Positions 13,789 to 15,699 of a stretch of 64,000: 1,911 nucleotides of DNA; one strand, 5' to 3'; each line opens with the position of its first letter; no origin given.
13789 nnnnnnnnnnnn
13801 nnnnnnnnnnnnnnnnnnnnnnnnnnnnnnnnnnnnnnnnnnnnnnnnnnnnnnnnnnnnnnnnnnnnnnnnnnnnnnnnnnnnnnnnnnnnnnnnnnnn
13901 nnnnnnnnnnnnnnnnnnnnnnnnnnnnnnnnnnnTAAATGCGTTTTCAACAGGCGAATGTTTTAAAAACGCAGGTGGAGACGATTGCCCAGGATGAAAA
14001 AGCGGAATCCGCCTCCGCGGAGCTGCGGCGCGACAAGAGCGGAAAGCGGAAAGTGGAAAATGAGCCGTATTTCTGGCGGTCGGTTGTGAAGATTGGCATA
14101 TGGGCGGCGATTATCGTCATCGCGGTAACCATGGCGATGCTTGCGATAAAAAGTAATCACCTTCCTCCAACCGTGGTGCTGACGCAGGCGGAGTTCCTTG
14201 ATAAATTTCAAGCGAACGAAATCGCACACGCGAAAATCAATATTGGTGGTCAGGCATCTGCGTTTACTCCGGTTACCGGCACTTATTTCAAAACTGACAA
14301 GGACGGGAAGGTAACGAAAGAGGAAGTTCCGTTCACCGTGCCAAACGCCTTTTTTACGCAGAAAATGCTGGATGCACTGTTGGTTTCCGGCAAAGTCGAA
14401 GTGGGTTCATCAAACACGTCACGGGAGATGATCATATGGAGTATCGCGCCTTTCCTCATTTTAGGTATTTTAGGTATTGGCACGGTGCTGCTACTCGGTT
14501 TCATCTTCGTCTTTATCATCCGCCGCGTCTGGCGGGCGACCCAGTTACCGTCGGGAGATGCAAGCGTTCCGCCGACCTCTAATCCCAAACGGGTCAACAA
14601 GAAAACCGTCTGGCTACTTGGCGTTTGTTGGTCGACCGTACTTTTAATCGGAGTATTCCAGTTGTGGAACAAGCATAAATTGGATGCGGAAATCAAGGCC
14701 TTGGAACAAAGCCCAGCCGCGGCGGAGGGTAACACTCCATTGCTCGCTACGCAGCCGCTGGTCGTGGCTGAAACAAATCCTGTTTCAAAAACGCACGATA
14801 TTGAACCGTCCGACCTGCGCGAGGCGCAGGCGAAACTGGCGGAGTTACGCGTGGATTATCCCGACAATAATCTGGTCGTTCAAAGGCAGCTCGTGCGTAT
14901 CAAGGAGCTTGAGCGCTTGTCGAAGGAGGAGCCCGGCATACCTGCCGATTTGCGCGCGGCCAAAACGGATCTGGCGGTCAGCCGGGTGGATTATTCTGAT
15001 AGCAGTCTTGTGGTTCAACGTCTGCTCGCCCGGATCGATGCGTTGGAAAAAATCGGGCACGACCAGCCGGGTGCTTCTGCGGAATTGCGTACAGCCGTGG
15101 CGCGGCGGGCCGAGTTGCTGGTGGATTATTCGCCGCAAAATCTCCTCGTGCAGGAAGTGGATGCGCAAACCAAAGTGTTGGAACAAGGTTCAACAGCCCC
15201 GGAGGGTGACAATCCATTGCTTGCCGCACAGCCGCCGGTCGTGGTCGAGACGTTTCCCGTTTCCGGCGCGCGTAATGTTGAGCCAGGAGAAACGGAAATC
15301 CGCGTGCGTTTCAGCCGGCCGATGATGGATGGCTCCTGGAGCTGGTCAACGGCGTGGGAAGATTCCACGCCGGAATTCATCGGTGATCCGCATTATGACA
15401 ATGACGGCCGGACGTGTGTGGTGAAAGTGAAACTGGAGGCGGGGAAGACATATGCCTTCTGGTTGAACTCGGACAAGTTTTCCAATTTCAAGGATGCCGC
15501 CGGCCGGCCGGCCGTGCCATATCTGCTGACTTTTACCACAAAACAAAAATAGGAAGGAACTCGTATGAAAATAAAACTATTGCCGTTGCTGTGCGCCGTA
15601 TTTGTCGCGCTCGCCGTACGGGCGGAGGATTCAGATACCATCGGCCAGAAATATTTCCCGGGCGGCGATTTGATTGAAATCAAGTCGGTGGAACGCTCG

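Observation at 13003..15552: Receptor Ser/Thr kinase split by a single in-frame TAA inside a conserved kinase motif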

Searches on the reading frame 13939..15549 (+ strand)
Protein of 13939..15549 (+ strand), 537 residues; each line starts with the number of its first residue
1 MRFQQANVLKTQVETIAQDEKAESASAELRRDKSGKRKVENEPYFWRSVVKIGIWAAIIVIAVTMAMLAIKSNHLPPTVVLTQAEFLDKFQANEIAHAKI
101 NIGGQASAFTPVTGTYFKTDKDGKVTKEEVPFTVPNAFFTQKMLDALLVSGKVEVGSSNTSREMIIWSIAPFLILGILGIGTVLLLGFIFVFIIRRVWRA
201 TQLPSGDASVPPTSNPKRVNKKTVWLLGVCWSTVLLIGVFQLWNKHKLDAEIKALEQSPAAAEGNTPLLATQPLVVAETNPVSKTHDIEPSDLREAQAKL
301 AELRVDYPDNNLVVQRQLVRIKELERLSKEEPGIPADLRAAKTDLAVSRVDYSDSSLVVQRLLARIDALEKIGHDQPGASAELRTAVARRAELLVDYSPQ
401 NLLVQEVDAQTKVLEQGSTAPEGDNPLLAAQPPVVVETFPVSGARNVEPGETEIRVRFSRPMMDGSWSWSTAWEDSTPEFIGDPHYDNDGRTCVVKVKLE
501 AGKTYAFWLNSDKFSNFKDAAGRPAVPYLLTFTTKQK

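Call 3: search_protein_families(library=pfam, proteins=[window:13939-15549:+], max_evalue=0.01)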
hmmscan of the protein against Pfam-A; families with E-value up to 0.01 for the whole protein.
window:13939-15549:+ (537 aa): 2 families
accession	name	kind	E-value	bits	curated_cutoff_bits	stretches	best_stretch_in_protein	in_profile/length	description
PF13205.12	Big_5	-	5.8e-10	40.3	23.6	1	431-534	3-105/105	Bacterial Ig-like domain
PF06480.20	FtsH_ext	-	1.7e-06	28.6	25.5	1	55-157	4-100/103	FtsH Extracellular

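Call 6: find_homologous_proteins(query=window:13939-15549:+, max_evalue=0.001)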
Query window:13939-15549:+ (537 aa): 119 proteins with E <= 0.001 among 8000 candidates.
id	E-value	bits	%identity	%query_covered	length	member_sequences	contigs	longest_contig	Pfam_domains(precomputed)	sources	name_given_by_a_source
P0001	4.2e-158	545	73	49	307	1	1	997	PF13205.13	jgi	-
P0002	1.6e-89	319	66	26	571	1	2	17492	PF13205.13,PF00515.35,PF13424.13,PF13181.13,PF07719.24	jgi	jgi:tetratricopeptide (TPR) repeat protein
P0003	1.0e-87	313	62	46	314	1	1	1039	PF13205.13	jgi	jgi:ribosomal protein L29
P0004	1.9e-84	302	65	26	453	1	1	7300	PF13205.13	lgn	-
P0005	2.2e-81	292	55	46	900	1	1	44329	PF07714.24,PF00069.32,PF13205.13,PF03109.23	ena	-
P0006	1.0e-77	280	64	37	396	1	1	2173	PF13205.13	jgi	jgi:ribosomal protein L29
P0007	4.0e-76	275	57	37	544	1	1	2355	PF13205.13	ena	-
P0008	1.5e-74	270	54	46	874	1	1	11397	PF13431.13,PF13414.13,PF13428.13,PF13374.13,PF14559.13,PF07714.24,PF00069.32,PF13205.13,PF00515.35,PF03109.23,PF13424.13,PF13432.13,PF13181.13,PF07719.24,PF01636.30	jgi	jgi:serine/threonine protein kinase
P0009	2.3e-73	266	55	47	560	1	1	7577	PF13205.13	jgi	jgi:Bacterial Ig-like domain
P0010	3.2e-69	252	36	89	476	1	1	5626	PF13205.13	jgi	jgi:hypothetical protein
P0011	2.6e-65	239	49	46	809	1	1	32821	PF07714.24,PF00069.32,PF13205.13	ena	-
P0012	3.1e-56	209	76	23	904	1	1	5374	PF07714.24,PF00069.32,PF13205.13,PF14531.13,PF01636.30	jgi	jgi:serine/threonine protein kinase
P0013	6.0e-56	208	72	24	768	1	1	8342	PF07714.24,PF00069.32,PF13205.13,PF03109.23,PF14531.13,PF01636.30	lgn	-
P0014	3.6e-54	202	73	22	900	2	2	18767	PF13431.13,PF13414.13,PF13176.13,PF13428.13,PF13374.13,PF14559.13,PF07714.24,PF00069.32,PF13205.13,PF00515.35,PF03109.23,PF12895.14,PF13424.13,PF14531.13,PF13432.13,PF13181.13,PF07719.24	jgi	jgi:serine/threonine protein kinase/tetratricopeptide (TPR) repeat protein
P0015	3.9e-54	202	66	24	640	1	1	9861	PF13205.13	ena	-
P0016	9.0e-54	201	77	22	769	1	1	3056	PF13431.13,PF13414.13,PF13176.13,PF13428.13,PF13374.13,PF07721.21,PF14559.13,PF00069.32,PF13205.13,PF00515.35,PF12895.14,PF13424.13,PF13432.13,PF13181.13,PF07719.24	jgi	jgi:tetratricopeptide (TPR) repeat protein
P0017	9.5e-54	201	77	21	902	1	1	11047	PF07714.24,PF00069.32,PF13205.13,PF03109.23,PF01636.30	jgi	jgi:serine/threonine protein kinase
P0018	1.7e-53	200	70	24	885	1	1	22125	PF00069.32,PF13205.13,PF13211.13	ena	-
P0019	2.4e-53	200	77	22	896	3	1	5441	PF13431.13,PF13414.13,PF13176.13,PF13428.13,PF13374.13,PF07721.21,PF14559.13,PF00069.32,PF13205.13,PF00515.35,PF12895.14,PF13424.13,PF13432.13,PF13181.13,PF07719.24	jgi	jgi:Flp pilus assembly protein TadD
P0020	2.9e-53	199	79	21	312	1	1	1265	PF13205.13,PF22599.3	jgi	jgi:hypothetical protein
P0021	5.1e-53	199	81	21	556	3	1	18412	PF13205.13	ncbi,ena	-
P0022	5.3e-53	199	69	24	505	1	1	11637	PF13431.13,PF25060.1,PF13414.13,PF13176.13,PF13428.13,PF13374.13,PF07721.21,PF14559.13,PF13371.13,PF13205.13,PF00515.35,PF12895.14,PF13424.13,PF13432.13,PF13181.13,PF07719.24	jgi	jgi:tetratricopeptide (TPR) repeat protein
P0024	8.3e-53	198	72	23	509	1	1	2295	PF13715.13,PF13205.13,PF13620.13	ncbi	ncbi:MAG TPA: carboxypeptidase regulatory-like domain-containing protein, partial [Verrucomicrobiae 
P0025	9.3e-53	198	78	20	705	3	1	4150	PF14559.13,PF13431.13,PF23914.2,PF13414.13,PF13205.13,PF00515.35,PF13424.13,PF13432.13,PF13428.13,PF13181.13,PF07719.24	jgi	jgi:tetratricopeptide (TPR) repeat protein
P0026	2.1e-52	197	71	23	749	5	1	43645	PF07714.24,PF00069.32,PF13205.13,PF03109.23,PF14531.13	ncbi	-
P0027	3.2e-52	196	71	23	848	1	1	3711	PF07714.24,PF00069.32,PF13205.13,PF03109.23,PF14531.13,PF01636.30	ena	-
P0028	5.6e-52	195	77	21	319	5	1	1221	PF13431.13,PF23914.2,PF13414.13,PF13176.13,PF13428.13,PF13374.13,PF14559.13,PF13205.13,PF00515.35,PF12895.14,PF13424.13,PF13432.13,PF13181.13,PF07719.24,PF13174.13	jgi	jgi:RNA polymerase sigma-70 factor (ECF subfamily)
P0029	5.6e-52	195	76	21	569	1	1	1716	PF13205.13,PF10502.15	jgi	jgi:signal peptidase I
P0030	6.6e-52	195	79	21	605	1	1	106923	PF25174.2,PF24814.2,PF23381.2,PF25173.2,PF25175.2,PF24817.2,PF07676.19,PF13205.13,PF24807.2,PF25047.1,PF00400.39,PF23414.2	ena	-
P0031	7.1e-52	195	57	32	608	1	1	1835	PF14559.13,PF13431.13,PF13414.13,PF13205.13,PF00515.35,PF13424.13,PF13176.13,PF13432.13,PF13428.13,PF13181.13,PF07719.24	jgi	-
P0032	1.1e-51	194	68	24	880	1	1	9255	PF13431.13,PF13414.13,PF13176.13,PF13428.13,PF13374.13,PF14559.13,PF07714.24,PF00069.32,PF13205.13,PF00515.35,PF03109.23,PF13424.13,PF14531.13,PF13432.13,PF13181.13,PF07719.24,PF01636.30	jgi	jgi:tetratricopeptide (TPR) repeat protein/predicted Ser/Thr protein kinase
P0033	1.2e-51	194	79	20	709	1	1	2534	PF13205.13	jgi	jgi:hypothetical protein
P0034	1.3e-51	194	51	34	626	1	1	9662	PF07714.24,PF00069.32,PF13205.13,PF03109.23,PF14531.13,PF01636.30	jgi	jgi:serine/threonine protein kinase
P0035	1.4e-51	194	64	26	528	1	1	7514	PF13205.13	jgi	jgi:hypothetical protein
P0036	1.5e-51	194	78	20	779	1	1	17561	PF00069.32,PF13205.13,PF13211.13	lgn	-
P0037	1.9e-51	193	69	23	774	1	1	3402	PF07714.24,PF00069.32,PF13205.13,PF03109.23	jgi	-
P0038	2.3e-51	193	69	23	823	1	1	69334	PF07714.24,PF00069.32,PF13205.13,PF03109.23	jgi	-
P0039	2.6e-51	193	38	68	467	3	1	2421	PF13205.13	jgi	jgi:hypothetical protein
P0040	2.9e-51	193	38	68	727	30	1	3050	PF07714.24,PF00069.32,PF13205.13,PF03109.23,PF14531.13,PF01636.30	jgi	jgi:tRNA A-37 threonylcarbamoyl transferase component Bud32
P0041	3.3e-51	193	69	24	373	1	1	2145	PF13205.13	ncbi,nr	ncbi:MAG TPA: Ig-like domain-containing protein, partial [Candidatus Nitrosopolaris sp.]|nr:Ig-like 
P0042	4.3e-51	192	66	24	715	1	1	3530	PF13205.13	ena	-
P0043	6.2e-51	192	69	23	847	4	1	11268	PF07714.24,PF00069.32,PF13205.13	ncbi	-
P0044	1.2e-50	191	65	25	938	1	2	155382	PF07714.24,PF00069.32,PF13205.13,PF03109.23,PF14531.13,PF01636.30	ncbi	ncbi:MAG: protein kinase [Limisphaerales bacterium]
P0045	2.5e-50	190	68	23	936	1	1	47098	PF07714.24,PF00069.32,PF13205.13,PF03109.23,PF14531.13,PF01636.30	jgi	jgi:serine/threonine protein kinase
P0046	2.7e-50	190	66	25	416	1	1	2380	PF13205.13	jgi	jgi:hypothetical protein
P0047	3.1e-50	189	64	27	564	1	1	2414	PF13205.13,PF25852.1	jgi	jgi:hypothetical protein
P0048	5.4e-50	189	73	21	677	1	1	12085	PF07714.24,PF00069.32,PF13205.13,PF03109.23,PF14531.13,PF19124.6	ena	-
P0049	5.5e-50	189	78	20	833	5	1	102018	PF13205.13,PF13211.13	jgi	jgi:type II secretory pathway pseudopilin PulG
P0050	6.3e-50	188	76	20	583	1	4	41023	PF13205.13,PF13211.13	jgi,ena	-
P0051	1.0e-49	188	45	50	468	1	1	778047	PF13205.13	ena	-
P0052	1.6e-49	187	69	24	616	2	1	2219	PF13205.13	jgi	jgi:hypothetical protein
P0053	1.8e-49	187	67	25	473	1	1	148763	PF13205.13,PF22599.3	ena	-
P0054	2.3e-49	187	75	21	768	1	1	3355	PF13205.13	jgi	jgi:hypothetical protein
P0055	2.8e-49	186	76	20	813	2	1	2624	PF07714.24,PF00069.32,PF13205.13,PF13211.13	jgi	jgi:MFS family permease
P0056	3.4e-49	186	77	20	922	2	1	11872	PF13431.13,PF25062.2,PF13414.13,PF13176.13,PF13428.13,PF14559.13,PF07714.24,PF00069.32,PF13205.13,PF00515.35,PF13424.13,PF13432.13,PF13181.13,PF07719.24,PF01636.30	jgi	jgi:Flp pilus assembly protein TadD/predicted Ser/Thr protein kinase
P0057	5.4e-49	185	36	68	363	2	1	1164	PF13205.13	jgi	jgi:type II secretory pathway pseudopilin PulG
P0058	5.5e-49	185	75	20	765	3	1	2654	PF00069.32,PF13205.13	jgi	jgi:hypothetical protein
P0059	6.4e-49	185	75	20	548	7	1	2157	PF07714.24,PF00069.32,PF13205.13,PF03109.23,PF14531.13,PF19124.6,PF01636.30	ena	-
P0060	6.5e-49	185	65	25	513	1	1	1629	PF13205.13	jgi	jgi:hypothetical protein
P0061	1.0e-48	184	65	23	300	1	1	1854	PF13205.13,PF19124.6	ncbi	ncbi:MAG TPA: Ig-like domain-containing protein, partial [Verrucomicrobiae bacterium]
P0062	1.0e-48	184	78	20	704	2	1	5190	PF07714.24,PF00069.32,PF13205.13,PF03109.23,PF14531.13,PF01636.30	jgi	-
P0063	1.1e-48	184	57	29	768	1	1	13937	PF07714.24,PF00069.32,PF13205.13,PF14531.13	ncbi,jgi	ncbi:MAG: protein kinase [Thermoguttaceae bacterium]|jgi:serine/threonine protein kinase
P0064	1.7e-48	184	70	23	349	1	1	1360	PF13205.13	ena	-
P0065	2.1e-48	183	66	22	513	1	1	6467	PF07714.24,PF00069.32,PF13205.13,PF03109.23,PF14531.13,PF01636.30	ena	-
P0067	6.6e-48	182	70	22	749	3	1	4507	PF07714.24,PF00069.32,PF13349.13,PF13205.13,PF03109.23,PF14531.13,PF01636.30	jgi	-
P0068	1.1e-47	181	64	24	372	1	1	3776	PF13205.13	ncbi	-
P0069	1.1e-47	181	59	27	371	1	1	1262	PF13205.13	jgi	jgi:Bacterial Ig-like domain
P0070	1.6e-47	180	77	20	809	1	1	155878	PF07714.24,PF00069.32,PF10110.15,PF13205.13,PF03109.23,PF14531.13,PF06790.18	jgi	jgi:serine/threonine protein kinase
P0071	2.7e-47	180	70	24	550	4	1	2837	PF13205.13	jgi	jgi:hypothetical protein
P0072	3.3e-47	179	73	20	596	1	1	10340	PF07714.24,PF00069.32,PF13205.13,PF03109.23,PF14531.13,PF01636.30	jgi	jgi:hypothetical protein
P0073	3.3e-47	179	69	24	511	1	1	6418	PF13205.13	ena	-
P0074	4.4e-47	179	71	22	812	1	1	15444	PF00069.32,PF13205.13,PF06790.18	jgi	jgi:hypothetical protein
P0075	4.6e-47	179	75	20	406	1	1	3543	PF13205.13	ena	-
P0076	4.8e-47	179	73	21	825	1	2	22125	PF07714.24,PF00069.32,PF13205.13,PF03109.23,PF14531.13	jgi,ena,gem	-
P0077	6.8e-47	178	59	30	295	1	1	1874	PF13205.13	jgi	jgi:hypothetical protein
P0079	2.6e-46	176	71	20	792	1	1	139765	PF07714.24,PF00069.32,PF13349.13,PF13205.13,PF14531.13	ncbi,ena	-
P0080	6.7e-46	175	66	22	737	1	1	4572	PF07714.24,PF00069.32,PF13205.13,PF03109.23,PF14531.13,PF01636.30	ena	-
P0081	7.4e-46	175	67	24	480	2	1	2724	PF13205.13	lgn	-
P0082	1.0e-45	175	72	21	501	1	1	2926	PF07714.24,PF00069.32,PF13205.13,PF03109.23,PF01636.30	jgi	jgi:hypothetical protein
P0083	2.8e-45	173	63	23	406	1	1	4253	PF13205.13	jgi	-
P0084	1.5e-44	171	70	21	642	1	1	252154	PF07714.24,PF00069.32,PF13205.13,PF03109.23,PF14531.13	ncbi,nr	ncbi:MAG: protein kinase [Verrucomicrobiae bacterium]|nr:protein kinase [Verrucomicrobiae bacterium]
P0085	2.2e-44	170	72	21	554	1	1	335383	PF13205.13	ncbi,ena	-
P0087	2.0e-43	167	71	20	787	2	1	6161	PF07714.24,PF00069.32,PF13205.13,PF03109.23,PF01636.30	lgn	-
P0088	2.9e-43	166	62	23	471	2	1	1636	PF07714.24,PF00069.32,PF13205.13,PF03109.23,PF14531.13,PF01636.30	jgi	jgi:serine/threonine protein kinase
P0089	3.5e-43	166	69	20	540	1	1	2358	PF07714.24,PF00069.32,PF13205.13,PF03109.23,PF14531.13,PF01636.30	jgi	jgi:serine/threonine protein kinase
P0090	4.3e-43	166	57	27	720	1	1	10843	PF13205.13,PF22599.3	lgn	-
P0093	1.0e-41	161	68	20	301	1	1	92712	PF13205.13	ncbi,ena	-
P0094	5.1e-41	159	60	23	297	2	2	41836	PF13205.13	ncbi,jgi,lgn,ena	jgi:hypothetical protein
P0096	1.5e-40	157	66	22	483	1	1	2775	PF13205.13,PF13211.13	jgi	jgi:RNA polymerase sigma-70 factor (ECF subfamily)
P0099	3.7e-37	146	46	30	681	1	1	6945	PF06480.21,PF00004.36,PF17862.8,PF01434.25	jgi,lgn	jgi:cell division protease FtsH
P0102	7.5e-37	145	50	27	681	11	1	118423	PF06480.21,PF00004.36,PF17862.8,PF01434.25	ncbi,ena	-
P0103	5.1e-36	143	45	30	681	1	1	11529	PF06480.21,PF00004.36,PF17862.8,PF01434.25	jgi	jgi:cell division protease FtsH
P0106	2.8e-34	137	56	24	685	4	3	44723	PF06480.21,PF00004.36,PF17862.8,PF01434.25,PF07728.21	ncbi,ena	-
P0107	2.9e-34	137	56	24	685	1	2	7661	PF06480.21,PF00004.36,PF17862.8,PF01434.25,PF07728.21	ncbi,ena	-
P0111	1.2e-31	128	47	30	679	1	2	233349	PF06480.21,PF00004.36,PF17862.8,PF01434.25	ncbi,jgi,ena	jgi:cell division protease FtsH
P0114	1.8e-26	111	48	26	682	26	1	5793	PF06480.21,PF00004.36,PF17862.8,PF01434.25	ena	-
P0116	3.9e-25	107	40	31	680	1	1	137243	PF06480.21,PF00004.36,PF17862.8,PF01434.25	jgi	jgi:cell division protease FtsH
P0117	3.1e-22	97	81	10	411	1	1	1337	PF13205.13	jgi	jgi:hypothetical protein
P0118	4.9e-22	96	39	30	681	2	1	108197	PF06480.21,PF00004.36,PF17862.8,PF01434.25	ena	-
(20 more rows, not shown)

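Call 9: find_encoding_contigs(protein=window:13939-15549:+, flank=6000, max_places=8)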
Protein window:13939-15549:+ (537 aa): 2 contigs read that carry it; 2 places shown.
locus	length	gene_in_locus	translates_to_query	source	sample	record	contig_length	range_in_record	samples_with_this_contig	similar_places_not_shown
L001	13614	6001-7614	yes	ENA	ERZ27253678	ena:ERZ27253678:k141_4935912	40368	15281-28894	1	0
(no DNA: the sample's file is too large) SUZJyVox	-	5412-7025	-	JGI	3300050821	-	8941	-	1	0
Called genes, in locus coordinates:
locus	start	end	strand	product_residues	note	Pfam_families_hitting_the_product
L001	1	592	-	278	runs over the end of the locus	PF01370:Epimerase, PF02719:Polysacc_synt_2 (faint), PF16363:GDP_Man_Dehyd, PF07993:NAD_binding_4 (weak)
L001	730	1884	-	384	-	PF01520:Amidase_3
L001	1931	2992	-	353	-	PF16396:DUF5005, PF13810:DUF4185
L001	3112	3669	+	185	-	PF02441:Flavoprotein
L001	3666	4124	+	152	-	PF13857:Ank_5 (faint), PF12796:Ank_2, PF13606:Ank_3 (faint), PF13637:Ank_4, PF00023:Ank (weak), PF13637:Ank_4 (weak)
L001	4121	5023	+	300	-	PF01040:UbiA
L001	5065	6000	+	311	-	PF00069:Pkinase, PF07714:PK_Tyr_Ser-Thr, PF01636:APH (faint), PF03109:ABC1 (weak), PF14531:Kinase-like (weak)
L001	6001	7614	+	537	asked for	PF06480:FtsH_ext (weak), PF13205:Big_5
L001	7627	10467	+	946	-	PF13205:Big_5 (faint), PF13385:Laminin_G_3, PF13211:DUF4019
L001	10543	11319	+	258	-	PF07963:N_methyl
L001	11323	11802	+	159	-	-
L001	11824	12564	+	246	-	-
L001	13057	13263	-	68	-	PF11127:YgaP-like_TM (weak)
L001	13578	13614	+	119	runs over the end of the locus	-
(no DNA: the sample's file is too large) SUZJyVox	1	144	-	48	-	?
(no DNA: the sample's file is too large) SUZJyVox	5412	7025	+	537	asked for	PF06480:FtsH_ext (weak), PF13205:Big_5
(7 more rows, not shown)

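Call 43: find_encoding_contigs(protein=P0010, flank=5000, max_places=3)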
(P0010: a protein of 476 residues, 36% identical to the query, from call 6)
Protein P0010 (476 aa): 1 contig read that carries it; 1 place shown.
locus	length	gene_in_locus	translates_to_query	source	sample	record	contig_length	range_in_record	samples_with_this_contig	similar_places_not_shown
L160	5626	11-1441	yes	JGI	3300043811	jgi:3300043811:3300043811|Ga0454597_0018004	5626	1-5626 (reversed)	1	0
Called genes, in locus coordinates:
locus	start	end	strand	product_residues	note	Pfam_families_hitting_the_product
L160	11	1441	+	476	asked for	PF13205:Big_5 (weak)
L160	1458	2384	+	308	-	-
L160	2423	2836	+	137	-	PF13205:Big_5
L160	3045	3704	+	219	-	PF06439:3keto-disac_hyd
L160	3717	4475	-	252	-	PF00849:PseudoU_synth_2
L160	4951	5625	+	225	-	?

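Call 45: list_cluster_members(proteins=[window:13939-15549:+, P0120, window:13003-13935:+])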
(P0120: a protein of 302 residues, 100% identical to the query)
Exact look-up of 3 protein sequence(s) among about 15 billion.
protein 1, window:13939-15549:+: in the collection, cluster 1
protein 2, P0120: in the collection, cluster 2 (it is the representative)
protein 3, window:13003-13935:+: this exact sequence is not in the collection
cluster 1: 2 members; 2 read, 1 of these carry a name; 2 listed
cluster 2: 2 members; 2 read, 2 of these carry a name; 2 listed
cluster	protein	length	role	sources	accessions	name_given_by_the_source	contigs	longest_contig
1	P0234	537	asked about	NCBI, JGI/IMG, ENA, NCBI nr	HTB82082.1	MAG TPA: ATP-dependent metallopeptidase FtsH/Yme1/Tma family protein [Candidatus ... | hypothetical protein | ATP-dependent metallopeptidase FtsH/Yme1/Tma family protein [Candidatus ...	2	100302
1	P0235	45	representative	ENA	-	-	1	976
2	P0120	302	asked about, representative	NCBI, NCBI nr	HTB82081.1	MAG TPA: serine/threonine-protein kinase [Candidatus Sulfotelmatobacter sp.] | serine/threonine-protein kinase [Candidatus Sulfotelmatobacter sp.]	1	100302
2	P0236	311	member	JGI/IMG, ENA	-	serine/threonine protein kinase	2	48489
